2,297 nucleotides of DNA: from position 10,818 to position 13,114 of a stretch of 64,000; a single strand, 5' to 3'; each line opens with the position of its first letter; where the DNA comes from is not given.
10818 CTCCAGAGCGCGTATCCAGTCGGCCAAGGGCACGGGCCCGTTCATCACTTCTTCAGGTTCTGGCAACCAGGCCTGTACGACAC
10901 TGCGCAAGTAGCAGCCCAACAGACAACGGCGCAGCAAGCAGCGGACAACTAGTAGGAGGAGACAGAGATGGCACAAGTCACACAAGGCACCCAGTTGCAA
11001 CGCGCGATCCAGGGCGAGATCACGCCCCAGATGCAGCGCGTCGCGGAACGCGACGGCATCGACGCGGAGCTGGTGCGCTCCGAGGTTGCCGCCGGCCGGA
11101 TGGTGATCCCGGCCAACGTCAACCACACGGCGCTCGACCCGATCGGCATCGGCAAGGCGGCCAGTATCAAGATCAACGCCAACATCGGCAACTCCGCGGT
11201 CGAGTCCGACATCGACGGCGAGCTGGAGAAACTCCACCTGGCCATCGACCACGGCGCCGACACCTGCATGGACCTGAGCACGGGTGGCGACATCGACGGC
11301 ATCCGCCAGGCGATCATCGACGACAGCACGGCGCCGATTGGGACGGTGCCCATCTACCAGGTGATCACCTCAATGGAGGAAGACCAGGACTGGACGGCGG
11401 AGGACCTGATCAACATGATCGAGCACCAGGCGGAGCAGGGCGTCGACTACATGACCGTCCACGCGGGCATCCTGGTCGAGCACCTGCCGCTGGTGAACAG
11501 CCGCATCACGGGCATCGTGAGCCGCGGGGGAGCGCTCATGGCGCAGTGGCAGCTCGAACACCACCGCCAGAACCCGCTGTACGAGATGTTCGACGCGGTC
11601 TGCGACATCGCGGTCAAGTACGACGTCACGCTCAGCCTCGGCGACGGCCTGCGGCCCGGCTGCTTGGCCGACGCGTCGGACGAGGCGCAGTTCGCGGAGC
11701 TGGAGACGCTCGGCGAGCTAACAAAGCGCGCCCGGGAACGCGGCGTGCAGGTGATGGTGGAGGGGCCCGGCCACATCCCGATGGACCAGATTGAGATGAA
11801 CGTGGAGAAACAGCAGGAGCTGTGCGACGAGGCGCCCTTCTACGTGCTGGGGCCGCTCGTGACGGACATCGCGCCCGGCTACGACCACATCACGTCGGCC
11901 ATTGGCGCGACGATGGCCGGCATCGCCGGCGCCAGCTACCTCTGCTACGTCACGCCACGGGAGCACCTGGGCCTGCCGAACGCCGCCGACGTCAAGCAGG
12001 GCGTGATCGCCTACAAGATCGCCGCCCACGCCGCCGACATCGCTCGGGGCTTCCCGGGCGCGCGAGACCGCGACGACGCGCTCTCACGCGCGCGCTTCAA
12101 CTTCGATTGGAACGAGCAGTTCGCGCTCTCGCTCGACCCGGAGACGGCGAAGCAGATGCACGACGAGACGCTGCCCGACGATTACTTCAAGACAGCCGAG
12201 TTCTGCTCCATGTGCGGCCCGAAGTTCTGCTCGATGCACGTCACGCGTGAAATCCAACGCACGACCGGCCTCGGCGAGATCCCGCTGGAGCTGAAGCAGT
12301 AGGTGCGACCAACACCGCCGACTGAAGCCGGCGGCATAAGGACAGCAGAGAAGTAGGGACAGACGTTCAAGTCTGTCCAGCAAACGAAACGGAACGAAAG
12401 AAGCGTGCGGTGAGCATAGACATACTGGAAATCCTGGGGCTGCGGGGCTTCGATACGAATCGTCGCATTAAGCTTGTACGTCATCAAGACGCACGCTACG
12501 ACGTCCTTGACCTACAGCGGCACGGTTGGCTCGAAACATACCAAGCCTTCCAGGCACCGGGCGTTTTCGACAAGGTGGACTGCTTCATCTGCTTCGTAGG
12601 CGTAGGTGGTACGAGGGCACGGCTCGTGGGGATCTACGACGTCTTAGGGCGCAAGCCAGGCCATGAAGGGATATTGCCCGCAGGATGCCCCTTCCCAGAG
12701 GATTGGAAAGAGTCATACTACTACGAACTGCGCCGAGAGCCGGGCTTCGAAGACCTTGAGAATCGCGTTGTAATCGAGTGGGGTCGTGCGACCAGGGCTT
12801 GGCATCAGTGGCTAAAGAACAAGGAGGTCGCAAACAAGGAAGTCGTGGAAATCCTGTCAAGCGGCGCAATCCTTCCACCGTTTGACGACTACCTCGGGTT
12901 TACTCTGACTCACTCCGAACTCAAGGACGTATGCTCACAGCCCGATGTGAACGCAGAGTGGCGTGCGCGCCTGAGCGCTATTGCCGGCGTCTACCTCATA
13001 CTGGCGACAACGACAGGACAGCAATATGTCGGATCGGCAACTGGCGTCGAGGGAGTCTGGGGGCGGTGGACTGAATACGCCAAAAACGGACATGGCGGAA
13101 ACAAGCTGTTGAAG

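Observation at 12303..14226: Lower-GC four-gene island (GIY-YIG protein, small TM ORF, unknown protein, RelE/ParE-like toxin) wedged between thiC and thiG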

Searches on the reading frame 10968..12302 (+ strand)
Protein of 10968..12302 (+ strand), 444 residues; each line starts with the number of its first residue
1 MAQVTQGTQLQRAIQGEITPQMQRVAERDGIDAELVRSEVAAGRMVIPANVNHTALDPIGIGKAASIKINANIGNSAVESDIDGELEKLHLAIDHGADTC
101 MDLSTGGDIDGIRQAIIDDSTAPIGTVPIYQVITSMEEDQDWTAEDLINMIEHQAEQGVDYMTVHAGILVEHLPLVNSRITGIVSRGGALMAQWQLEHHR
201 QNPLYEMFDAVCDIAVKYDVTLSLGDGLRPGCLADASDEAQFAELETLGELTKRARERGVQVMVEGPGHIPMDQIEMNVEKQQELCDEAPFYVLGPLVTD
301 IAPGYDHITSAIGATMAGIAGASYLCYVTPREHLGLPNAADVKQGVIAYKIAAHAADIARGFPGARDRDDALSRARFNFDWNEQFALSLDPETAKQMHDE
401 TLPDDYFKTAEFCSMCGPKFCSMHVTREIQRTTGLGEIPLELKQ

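Call 7: search_protein_families(library=ncbifam, proteins=[window:10968-12302:+], max_evalue=0.1)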
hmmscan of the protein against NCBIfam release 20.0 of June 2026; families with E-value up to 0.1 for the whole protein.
window:10968-12302:+ (444 aa): 4 families
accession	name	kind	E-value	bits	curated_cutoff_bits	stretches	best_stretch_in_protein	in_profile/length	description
NF006763.1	PRK09284.1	equivalog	1e-201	671.3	650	1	24-430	157-564/564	phosphomethylpyrimidine synthase ThiC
NF009895.0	PRK13352.1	equivalog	1.4e-201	669.8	410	1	8-431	3-422/430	phosphomethylpyrimidine synthase ThiC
TIGR00190.1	thiC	equivalog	3e-197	655.5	460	1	8-430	2-422/423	phosphomethylpyrimidine synthase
TIGR04386.1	ThiC_like_1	exception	3.6e-150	500.4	700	1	8-428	1-422/426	B12 lower ligand biosynthesis ThiC-like protein BzaB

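Call 14: find_related_loci(query=window:10968-12302:+, collection=genome_contigs, flank=7000)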
Query window:10968-12302:+ (444 aa) in genome_contigs; peptide patterns used: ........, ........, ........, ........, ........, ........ (x = any residue, [..] = any of these).
600 stretches matched a pattern (row limit reached: there are more); 599 encode a relative of the query (tblastn E <= 1e-3); the best 80 are kept; 80 distinct loci.
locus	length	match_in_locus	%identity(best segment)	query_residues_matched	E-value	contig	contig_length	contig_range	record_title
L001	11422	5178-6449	73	8-429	0e+0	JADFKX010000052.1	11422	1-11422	MAG: Chloroflexota bacterium isolate B4T1B11 B4T1B11_NODE966, whole genome shotgun sequence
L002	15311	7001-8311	71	8-442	0e+0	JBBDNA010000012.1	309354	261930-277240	MAG: Dehalococcoidia bacterium isolate LejiaB_68_106 Lejia_B_32_length_309354_cov_67, whole genome shotgun sequence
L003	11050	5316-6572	72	8-426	0e+0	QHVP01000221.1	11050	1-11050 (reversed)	MAG: Acidobacteria bacterium isolate AA29 14_0903_13_30cm_scaffold_1733244_curated, whole genome shotgun sequence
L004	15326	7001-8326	67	8-443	0e+0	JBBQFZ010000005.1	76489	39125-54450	MAG: Gemmatimonadales bacterium isolate Co_metawrap_994 Cmw_994_k141_7603417_length_76489_cov_11.9983, whole genome shot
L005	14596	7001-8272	68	8-429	0e+0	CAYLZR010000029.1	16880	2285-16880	MAG TPA_asm: uncultured Gemmatimonadaceae bacterium isolate binchicken_co61_8 genome assembly, contig: NODE_433_length_1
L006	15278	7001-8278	68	8-433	0e+0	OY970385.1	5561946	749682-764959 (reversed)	MAG: Bryobacterales bacterium isolate MFD03726.bin.c.1 genome assembly, chromosome: 1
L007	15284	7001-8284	69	8-435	0e+0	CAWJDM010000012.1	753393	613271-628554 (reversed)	MAG: uncultured Acidobacteriota bacterium isolate MFD09286.bin.1.244 genome assembly, contig: contig_24321, whole genome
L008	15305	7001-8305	69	8-442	0e+0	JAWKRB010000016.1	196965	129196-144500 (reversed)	MAG: Polyangiales bacterium isolate ABC2.114 ABC2.114.fa-16, whole genome shotgun sequence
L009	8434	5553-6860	67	8-443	0e+0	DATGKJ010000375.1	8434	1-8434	MAG TPA_asm: Terriglobia bacterium isolate SMAG_U9856 k141_161491, whole genome shotgun sequence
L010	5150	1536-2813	67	8-433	0e+0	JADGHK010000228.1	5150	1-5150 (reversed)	MAG: Bryobacteraceae bacterium isolate HOG28 NODE_10870_length_5150_cov_13.059790, whole genome shotgun sequence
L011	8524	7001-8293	68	4-431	0e+0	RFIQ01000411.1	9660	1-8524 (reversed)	MAG: Planctomycetota bacterium isolate J080 k99_989547, whole genome shotgun sequence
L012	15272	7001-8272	69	4-427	0e+0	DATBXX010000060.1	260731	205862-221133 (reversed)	MAG TPA_asm: Candidatus Acidiferrales bacterium isolate SMAG_U7578 k141_1543606, whole genome shotgun sequence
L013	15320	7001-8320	67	4-443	0e+0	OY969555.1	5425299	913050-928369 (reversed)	MAG: uncultured Acidobacteriota bacterium isolate MFD02248.bin.1.120 genome assembly, chromosome: 1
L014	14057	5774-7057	68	8-435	0e+0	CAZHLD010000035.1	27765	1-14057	MAG TPA_asm: uncultured Acidobacteriaceae bacterium isolate SRP119689_co1_173 genome assembly, contig: NODE_2134_length_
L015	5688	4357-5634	69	8-430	0e+0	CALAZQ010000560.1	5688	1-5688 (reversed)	MAG TPA_asm: uncultured Planctomycetaceae bacterium isolate ERR1995205_bin.16_CONCOCT_v1.1_MAG genome assembly, contig:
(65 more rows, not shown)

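Call 39: search_protein_families(library=pfam, proteins=[L001:6509-7297:+, L002:8331-9338:+], max_evalue=0.1)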
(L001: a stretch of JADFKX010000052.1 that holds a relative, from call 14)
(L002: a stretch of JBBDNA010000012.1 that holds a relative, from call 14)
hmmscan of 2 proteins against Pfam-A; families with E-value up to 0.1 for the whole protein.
L001:6509-7297:+ (262 aa): 1 family
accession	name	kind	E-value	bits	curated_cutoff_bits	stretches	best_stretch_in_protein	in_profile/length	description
PF18734.6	HEPN_AbiU2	-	2.5e-11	43.8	26.8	1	12-188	3-186/193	AbiU2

L002:8331-9338:+ (335 aa): 1 family
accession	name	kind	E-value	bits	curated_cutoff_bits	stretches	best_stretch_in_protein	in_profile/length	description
PF00795.27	CN_hydrolase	-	3.5e-55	187.5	23.2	1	6-279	1-251/256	Carbon-nitrogen hydrolase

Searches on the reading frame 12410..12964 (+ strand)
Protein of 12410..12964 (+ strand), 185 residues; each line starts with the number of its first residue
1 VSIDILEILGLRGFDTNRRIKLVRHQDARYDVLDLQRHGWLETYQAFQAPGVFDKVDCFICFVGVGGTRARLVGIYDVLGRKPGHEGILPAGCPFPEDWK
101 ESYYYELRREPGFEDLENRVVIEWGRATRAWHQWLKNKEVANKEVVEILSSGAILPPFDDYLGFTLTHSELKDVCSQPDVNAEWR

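Call 76: search_solved_structures(query=A6, max_evalue=10, show_alignments=2)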
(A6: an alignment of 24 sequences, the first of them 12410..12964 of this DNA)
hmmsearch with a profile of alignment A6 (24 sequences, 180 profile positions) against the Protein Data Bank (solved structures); distinct sequences matched with E-value up to 10: 6.
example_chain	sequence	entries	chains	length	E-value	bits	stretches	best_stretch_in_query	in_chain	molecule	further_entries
5wlp_A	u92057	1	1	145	0.8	12.7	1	125-171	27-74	Autophagy-related protein 32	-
6p91_A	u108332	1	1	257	0.85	12.7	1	60-163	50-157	Pre-glycoprotein polyprotein GP complex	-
7puy_A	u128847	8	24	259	0.86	12.6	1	60-163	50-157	Pre-glycoprotein polyprotein GP complex | Glycoprotein G1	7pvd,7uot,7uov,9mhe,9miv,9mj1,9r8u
5vk2_A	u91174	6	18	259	0.86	12.6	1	60-163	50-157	Pre-glycoprotein polyprotein GP complex | Glycoprotein G1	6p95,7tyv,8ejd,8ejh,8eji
8tyc_A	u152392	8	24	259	0.86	12.6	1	60-163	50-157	Glycoprotein G1 | Glycoprotein GP1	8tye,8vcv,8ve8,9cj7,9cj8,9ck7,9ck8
3jbn_Ah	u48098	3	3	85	1.4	12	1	51-84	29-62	60S ribosomal protein eL43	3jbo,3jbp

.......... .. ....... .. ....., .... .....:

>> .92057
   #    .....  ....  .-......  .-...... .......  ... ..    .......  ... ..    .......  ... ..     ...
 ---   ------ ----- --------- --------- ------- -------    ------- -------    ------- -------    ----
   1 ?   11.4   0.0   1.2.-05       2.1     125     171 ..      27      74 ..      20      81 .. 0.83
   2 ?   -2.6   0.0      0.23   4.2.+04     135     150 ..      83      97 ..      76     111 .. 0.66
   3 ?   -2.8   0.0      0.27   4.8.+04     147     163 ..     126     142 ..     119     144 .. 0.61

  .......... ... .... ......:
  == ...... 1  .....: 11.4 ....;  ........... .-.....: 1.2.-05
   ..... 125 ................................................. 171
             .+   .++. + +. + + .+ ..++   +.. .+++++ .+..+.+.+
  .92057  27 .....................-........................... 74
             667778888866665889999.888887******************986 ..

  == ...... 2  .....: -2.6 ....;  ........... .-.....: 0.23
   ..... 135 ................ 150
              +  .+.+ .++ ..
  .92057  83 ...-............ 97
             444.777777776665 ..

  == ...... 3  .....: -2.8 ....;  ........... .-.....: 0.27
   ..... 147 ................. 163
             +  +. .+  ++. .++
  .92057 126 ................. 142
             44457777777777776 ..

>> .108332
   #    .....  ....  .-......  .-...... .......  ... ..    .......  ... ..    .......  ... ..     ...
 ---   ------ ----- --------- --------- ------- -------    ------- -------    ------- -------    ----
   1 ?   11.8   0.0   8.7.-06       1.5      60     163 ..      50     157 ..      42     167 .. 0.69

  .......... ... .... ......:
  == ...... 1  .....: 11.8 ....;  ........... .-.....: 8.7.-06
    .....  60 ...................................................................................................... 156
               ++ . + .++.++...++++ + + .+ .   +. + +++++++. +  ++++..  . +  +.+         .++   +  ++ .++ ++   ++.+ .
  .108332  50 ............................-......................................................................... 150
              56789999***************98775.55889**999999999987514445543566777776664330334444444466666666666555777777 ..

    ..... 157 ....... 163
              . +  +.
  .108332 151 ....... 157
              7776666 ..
